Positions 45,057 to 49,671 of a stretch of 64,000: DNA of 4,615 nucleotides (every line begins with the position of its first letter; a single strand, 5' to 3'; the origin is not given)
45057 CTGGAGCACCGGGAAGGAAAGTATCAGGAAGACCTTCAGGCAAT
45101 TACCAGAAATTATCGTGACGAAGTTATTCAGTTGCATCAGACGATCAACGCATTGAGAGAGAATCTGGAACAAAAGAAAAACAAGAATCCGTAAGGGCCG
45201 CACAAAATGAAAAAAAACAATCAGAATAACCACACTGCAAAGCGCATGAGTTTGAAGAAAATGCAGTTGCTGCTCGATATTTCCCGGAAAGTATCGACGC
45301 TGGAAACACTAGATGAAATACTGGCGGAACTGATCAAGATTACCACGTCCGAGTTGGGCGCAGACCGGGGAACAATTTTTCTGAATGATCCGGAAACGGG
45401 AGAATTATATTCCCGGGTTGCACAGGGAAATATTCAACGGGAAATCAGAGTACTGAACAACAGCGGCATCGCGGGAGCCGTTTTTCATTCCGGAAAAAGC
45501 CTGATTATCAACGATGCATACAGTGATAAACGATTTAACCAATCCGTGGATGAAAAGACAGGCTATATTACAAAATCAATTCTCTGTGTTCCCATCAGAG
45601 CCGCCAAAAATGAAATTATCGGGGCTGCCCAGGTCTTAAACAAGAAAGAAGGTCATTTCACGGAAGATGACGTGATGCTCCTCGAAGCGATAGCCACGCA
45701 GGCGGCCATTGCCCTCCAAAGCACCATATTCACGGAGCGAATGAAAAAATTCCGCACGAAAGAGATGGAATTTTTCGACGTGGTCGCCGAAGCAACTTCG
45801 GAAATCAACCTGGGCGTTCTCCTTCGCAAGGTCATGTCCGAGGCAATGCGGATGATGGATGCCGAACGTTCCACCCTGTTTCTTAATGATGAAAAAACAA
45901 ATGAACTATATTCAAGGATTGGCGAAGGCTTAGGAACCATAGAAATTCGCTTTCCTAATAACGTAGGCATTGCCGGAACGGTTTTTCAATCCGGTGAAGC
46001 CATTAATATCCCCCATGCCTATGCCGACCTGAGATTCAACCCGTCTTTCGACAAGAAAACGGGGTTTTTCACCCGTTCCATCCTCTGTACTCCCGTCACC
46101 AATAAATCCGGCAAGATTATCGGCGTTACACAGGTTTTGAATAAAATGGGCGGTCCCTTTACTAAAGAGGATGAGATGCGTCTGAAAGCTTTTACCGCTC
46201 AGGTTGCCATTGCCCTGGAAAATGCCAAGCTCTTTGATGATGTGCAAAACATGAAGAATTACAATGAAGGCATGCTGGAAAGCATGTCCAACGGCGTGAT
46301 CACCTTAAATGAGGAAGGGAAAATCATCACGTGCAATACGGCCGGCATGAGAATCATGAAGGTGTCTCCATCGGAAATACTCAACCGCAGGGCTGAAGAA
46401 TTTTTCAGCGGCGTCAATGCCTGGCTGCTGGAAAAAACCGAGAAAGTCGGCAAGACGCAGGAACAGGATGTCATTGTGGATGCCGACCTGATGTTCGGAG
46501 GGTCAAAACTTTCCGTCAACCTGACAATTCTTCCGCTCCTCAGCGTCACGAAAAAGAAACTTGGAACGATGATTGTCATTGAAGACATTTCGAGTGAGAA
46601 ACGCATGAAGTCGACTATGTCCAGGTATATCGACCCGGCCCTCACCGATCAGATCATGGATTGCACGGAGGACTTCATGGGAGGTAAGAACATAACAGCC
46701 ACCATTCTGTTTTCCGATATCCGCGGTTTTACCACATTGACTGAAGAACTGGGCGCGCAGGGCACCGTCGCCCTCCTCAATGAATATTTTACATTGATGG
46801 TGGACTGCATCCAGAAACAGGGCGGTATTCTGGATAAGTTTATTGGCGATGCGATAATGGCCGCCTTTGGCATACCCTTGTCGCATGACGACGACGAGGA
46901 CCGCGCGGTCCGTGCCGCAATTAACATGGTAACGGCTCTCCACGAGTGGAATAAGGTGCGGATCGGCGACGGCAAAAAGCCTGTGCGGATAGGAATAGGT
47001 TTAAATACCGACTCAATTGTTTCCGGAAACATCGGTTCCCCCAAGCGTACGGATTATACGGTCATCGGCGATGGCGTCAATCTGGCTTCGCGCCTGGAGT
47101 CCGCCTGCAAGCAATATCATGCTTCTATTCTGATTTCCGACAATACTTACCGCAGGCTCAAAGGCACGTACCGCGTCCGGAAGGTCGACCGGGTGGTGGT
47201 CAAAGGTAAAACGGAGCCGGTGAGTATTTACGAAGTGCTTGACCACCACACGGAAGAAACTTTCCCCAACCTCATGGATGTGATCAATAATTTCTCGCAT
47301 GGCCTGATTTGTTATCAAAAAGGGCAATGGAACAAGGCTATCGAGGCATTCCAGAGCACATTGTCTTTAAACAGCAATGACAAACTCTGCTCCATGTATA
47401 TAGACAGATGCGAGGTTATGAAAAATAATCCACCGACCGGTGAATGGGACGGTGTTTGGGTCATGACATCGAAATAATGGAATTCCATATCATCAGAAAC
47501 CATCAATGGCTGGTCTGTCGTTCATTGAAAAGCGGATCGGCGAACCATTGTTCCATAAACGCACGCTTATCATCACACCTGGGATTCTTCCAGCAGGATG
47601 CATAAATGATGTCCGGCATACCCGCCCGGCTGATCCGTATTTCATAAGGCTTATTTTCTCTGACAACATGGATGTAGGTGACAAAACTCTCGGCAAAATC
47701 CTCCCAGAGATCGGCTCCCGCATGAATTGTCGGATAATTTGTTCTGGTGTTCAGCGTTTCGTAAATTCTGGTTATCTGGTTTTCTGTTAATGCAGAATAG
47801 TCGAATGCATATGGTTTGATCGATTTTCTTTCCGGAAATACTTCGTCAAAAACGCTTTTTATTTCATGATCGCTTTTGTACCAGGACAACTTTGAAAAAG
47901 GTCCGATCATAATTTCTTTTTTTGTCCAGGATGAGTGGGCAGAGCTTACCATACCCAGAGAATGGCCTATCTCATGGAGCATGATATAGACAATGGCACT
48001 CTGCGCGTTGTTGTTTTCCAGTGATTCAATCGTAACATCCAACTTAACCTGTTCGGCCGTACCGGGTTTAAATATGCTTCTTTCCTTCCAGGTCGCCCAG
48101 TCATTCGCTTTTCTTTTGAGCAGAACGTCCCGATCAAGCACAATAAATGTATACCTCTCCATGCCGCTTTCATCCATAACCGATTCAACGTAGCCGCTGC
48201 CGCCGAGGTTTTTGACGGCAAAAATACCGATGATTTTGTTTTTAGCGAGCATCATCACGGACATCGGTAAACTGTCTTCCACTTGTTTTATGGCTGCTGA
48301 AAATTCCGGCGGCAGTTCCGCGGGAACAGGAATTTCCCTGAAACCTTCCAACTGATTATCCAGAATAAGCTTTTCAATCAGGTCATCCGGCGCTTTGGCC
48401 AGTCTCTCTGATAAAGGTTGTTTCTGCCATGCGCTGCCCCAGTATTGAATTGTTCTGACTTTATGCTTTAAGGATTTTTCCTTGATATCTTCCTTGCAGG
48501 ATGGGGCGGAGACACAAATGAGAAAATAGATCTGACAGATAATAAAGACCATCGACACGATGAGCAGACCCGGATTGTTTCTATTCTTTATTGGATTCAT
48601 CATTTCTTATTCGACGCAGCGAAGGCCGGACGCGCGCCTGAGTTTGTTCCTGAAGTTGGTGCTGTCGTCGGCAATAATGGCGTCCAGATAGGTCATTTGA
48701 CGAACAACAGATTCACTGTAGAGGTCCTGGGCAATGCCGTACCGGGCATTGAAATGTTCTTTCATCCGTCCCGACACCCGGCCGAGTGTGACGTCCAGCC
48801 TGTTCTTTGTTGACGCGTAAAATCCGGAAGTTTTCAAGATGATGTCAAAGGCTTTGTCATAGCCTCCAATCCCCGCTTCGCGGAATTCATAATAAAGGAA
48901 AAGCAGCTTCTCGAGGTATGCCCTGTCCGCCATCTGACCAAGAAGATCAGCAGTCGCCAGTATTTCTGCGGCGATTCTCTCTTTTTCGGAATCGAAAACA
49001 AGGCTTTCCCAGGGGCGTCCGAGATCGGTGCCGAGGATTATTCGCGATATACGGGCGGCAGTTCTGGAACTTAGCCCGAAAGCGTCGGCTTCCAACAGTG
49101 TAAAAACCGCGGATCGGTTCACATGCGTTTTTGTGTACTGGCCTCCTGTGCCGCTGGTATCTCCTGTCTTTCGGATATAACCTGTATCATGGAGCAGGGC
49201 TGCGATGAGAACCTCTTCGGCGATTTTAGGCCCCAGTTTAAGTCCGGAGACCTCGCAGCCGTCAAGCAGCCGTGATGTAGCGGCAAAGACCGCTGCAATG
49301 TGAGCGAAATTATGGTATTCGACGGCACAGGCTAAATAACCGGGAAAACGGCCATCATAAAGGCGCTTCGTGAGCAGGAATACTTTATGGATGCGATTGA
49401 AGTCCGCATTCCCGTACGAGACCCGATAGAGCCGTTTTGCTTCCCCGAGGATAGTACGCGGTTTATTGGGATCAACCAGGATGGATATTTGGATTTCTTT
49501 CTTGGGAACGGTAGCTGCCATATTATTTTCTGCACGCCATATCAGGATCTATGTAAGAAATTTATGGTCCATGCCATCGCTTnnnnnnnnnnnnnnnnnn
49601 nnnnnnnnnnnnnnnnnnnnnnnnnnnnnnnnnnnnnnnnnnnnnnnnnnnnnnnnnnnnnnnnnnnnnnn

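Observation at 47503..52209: Candidate novel non-flagellar stator system: cNMP-sensor/FliG_C-like protein, MotA, MotB, HD hydrolase and HExxH membrane protein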

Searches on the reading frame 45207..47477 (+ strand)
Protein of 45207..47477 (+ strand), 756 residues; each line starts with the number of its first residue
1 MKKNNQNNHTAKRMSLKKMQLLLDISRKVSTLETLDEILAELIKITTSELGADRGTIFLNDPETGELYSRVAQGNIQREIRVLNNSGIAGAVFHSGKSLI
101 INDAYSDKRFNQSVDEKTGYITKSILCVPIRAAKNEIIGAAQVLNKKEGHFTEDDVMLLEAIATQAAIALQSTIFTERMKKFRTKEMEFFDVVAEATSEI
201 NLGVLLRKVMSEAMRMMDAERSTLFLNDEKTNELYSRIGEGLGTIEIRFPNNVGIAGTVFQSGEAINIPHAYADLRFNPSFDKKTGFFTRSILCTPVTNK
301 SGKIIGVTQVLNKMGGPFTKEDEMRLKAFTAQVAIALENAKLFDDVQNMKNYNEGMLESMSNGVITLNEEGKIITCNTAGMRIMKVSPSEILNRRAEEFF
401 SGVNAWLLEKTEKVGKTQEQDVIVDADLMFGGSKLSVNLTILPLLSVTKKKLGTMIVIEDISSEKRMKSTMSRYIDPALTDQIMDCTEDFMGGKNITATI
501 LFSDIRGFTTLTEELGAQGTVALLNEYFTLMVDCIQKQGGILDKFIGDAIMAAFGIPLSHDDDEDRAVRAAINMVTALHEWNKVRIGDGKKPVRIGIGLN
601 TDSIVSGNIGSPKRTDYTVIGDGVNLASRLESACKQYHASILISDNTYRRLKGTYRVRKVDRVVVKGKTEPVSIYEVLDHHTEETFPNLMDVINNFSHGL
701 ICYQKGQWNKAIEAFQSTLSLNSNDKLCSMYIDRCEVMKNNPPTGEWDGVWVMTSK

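Call 3: search_protein_families(library=pfam, proteins=[window:45207-47477:+], max_evalue=0.1)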
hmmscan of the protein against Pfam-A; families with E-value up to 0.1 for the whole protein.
window:45207-47477:+ (756 aa): 14 families
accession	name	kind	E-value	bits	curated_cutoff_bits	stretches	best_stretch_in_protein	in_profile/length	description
PF01590.32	GAF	-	9e-41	140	22.4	2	35-170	2-133/133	GAF domain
PF13185.12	GAF_2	-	1.7e-31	109.7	28.6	2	34-171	3-136/136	GAF domain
PF00211.25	Guanylate_cyc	-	1.7e-27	96.6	21.9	1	498-670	9-175/183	Adenylate and Guanylate cyclase catalytic domain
PF13492.12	GAF_3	-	1.4e-18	68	27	2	34-171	1-128/129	GAF domain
PF08448.16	PAS_4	-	1.5e-08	35.3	23.1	1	357-466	1-110/110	PAS fold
PF13426.13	PAS_9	-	9.3e-08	32.7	27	1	362-462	2-102/103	PAS domain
PF00989.32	PAS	-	1e-05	25.9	22.6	1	354-461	4-113/113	PAS fold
PF11849.14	DUF3369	-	0.00015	22.5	27.2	0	18-177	20-166/168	Domain of unknown function (DUF3369)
PF00515.34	TPR_1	-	0.00075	19.7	27.8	1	699-725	8-34/34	Tetratricopeptide repeat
PF13188.13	PAS_8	-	0.00086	19.6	21.8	1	355-408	5-55/65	PAS domain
PF13414.12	TPR_11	-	0.0034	17.5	26.8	1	699-725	1-27/42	TPR repeat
PF07719.23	TPR_2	-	0.0037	17.7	27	1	699-725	8-34/34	Tetratricopeptide repeat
PF07720.18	TPR_3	-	0.014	16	20.7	1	696-716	5-26/34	Tetratricopeptide repeat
PF09884.15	DUF2111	-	0.048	14.1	27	0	97-142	33-78/83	Uncharacterized protein conserved in archaea (DUF2111)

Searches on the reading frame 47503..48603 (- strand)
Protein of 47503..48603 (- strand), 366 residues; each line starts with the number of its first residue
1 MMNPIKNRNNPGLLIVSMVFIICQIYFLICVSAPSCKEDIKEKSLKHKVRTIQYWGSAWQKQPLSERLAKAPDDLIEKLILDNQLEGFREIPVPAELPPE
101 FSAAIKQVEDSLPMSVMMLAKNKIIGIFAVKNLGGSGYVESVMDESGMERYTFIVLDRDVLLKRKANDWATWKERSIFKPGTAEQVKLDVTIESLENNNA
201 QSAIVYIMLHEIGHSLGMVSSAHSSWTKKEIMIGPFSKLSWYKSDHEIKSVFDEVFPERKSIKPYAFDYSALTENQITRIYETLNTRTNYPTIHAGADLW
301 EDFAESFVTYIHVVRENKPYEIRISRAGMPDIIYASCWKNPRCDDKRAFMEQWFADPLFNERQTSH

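Call 3: search_protein_families(library=pfam, proteins=[window:47503-48603:-], max_evalue=0.1)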
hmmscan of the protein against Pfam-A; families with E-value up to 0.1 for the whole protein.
window:47503-48603:- (366 aa): 4 families
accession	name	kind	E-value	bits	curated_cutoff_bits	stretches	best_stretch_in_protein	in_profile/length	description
PF00413.30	Peptidase_M10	-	0.0065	16.8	24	1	197-232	101-132/159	Matrixin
PF20870.2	FAM186A-B_N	-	0.0083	16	27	1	165-215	159-209/243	FAM186A/B, N-terminal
PF15887.11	Peptidase_Mx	-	0.014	15.3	27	1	285-315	138-168/236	Putative zinc-binding metallo-peptidase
PF16313.11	DUF4953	-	0.083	12.5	24.2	0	199-227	8-36/316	Met-zincin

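Call 4: search_protein_families(library=ncbifam, proteins=[window:47503-48603:-], max_evalue=0.1)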
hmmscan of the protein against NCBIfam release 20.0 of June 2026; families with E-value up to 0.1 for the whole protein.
window:47503-48603:- (366 aa): 1 family
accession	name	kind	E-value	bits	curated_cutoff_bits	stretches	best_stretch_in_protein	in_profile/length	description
NF038122.1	metallo_LGF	subfamily_domain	0.006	16.7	80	1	204-228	143-167/274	NF038122 family metalloprotease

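Call 5: search_protein_families(library=padloc, proteins=[window:47503-48603:-], max_evalue=0.1)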
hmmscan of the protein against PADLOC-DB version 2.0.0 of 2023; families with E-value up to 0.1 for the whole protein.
window:47503-48603:- (366 aa): 0 families

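Call 71: search_solved_structures(query=window:47503-48603:-, max_evalue=1)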
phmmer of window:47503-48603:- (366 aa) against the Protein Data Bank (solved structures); distinct sequences matched with E-value up to 1: 1.
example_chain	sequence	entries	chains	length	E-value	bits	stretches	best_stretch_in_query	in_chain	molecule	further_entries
7sde_A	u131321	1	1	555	0.5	12.4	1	203-284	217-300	Non-structural maintenance of chromosome element 5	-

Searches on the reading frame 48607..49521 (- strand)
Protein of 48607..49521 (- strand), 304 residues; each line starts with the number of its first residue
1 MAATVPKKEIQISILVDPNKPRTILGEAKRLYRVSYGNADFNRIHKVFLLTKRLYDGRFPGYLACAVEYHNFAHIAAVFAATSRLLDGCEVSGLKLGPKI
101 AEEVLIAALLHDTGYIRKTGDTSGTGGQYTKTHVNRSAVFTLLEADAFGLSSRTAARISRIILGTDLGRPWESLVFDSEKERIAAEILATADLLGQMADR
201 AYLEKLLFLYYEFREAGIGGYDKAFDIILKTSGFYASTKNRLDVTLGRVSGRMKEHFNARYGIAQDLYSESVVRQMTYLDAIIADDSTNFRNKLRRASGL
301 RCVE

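Call 3: search_protein_families(library=pfam, proteins=[window:48607-49521:-], max_evalue=0.1)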
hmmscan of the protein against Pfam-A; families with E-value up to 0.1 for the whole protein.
window:48607-49521:- (304 aa): 2 families
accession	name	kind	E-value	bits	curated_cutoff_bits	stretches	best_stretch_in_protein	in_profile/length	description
PF01966.28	HD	-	0.018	15.8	22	1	98-120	21-43/116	HD domain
PF00233.25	PDEase_I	-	0.045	13.9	24.8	1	69-114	1-45/238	3'5'-cyclic nucleotide phosphodiesterase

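Call 4: search_protein_families(library=ncbifam, proteins=[window:48607-49521:-], max_evalue=0.1)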
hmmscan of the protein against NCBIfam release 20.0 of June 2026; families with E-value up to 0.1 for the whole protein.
window:48607-49521:- (304 aa): 1 family
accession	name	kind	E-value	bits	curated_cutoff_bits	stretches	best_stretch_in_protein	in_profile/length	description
NF045583.1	Npun_R2479_HDIG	equivalog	3e-10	39.8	400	1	129-235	133-237/275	Npun_R2479 family HD domain-containing metalloprotein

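Call 5: search_protein_families(library=padloc, proteins=[window:48607-49521:-], max_evalue=0.1)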
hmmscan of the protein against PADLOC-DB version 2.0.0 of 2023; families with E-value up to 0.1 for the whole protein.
window:48607-49521:- (304 aa): 0 families

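Call 70: search_solved_structures(query=window:48607-49521:-, max_evalue=1)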
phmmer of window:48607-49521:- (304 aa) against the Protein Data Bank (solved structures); distinct sequences matched with E-value up to 1: 3.
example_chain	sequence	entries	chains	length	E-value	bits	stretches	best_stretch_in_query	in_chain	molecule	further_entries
4wif_A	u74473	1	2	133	0.22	14.2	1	65-116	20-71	Cytidine deaminase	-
4wig_A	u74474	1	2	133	0.23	14.2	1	65-116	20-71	Cytidine deaminase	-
3ijf_X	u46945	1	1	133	0.23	14.2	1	65-116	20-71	Cytidine deaminase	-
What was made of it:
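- Neither protein matches a solved structure or passes a family cut-off (calls 3, 4, 70, 71).
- On Class I 3',5'-cyclic-nucleotide phosphodiesterase (for the HD gene): There is no PDB match (call 70).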
